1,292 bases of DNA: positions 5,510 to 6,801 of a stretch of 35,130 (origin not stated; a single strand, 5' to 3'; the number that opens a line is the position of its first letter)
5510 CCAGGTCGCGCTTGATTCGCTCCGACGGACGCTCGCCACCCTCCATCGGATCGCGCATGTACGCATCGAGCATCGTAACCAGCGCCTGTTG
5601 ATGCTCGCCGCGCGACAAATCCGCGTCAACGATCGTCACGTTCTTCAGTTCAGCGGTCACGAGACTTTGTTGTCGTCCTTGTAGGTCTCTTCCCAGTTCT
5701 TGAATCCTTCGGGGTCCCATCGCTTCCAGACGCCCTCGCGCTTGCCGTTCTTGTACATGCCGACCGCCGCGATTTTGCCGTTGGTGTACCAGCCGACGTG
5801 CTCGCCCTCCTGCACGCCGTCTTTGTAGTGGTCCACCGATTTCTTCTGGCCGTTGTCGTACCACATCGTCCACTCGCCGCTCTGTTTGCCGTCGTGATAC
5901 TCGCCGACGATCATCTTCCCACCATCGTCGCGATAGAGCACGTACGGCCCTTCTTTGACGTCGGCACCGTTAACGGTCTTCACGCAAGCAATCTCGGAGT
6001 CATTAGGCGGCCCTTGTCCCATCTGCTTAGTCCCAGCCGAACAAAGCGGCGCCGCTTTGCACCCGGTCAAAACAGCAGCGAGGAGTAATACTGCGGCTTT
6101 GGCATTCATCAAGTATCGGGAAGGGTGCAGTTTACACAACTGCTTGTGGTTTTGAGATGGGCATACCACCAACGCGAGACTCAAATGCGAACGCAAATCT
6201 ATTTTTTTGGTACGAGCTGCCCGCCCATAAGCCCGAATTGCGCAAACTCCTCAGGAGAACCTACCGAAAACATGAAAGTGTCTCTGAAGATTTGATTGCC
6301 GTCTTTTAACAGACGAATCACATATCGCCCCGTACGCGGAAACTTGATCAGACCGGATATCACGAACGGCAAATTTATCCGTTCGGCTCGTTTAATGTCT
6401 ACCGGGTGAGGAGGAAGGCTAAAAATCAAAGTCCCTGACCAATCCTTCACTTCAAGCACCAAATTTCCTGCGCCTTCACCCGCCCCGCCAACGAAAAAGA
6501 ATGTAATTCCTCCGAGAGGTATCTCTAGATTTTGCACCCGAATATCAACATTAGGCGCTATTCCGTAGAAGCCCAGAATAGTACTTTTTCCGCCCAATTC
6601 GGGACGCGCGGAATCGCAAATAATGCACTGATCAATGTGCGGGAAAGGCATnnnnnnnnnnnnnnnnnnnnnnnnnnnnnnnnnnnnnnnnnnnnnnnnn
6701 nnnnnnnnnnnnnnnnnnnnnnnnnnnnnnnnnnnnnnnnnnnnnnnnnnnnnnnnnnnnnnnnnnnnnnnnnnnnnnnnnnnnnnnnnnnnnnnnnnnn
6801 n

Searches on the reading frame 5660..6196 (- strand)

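Call 54: search_protein_families(library=pfam, proteins=[window:5660-6196:-], max_evalue=0.001)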
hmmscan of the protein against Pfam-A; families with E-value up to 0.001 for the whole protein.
window:5660-6196:- (179 aa): 1 family
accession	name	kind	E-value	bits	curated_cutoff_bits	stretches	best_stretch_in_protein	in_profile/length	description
PF07661.19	MORN_2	-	1.1e-08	34.7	29.6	0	107-126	3-22/22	MORN repeat variant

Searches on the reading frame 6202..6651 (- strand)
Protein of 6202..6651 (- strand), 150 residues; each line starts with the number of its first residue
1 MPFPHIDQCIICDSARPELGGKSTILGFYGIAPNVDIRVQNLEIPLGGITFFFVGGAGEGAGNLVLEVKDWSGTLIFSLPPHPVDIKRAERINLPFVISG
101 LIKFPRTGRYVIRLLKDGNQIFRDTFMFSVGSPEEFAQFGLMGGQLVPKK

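Call 54: search_protein_families(library=pfam, proteins=[window:6202-6651:-], max_evalue=0.001)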
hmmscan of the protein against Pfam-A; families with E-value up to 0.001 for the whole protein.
window:6202-6651:- (150 aa): 1 family
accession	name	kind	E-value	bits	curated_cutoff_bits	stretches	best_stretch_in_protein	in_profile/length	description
PF22091.2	DUF6941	-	0.0003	21.6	27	0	10-121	4-117/125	Family of unknown function (DUF6941)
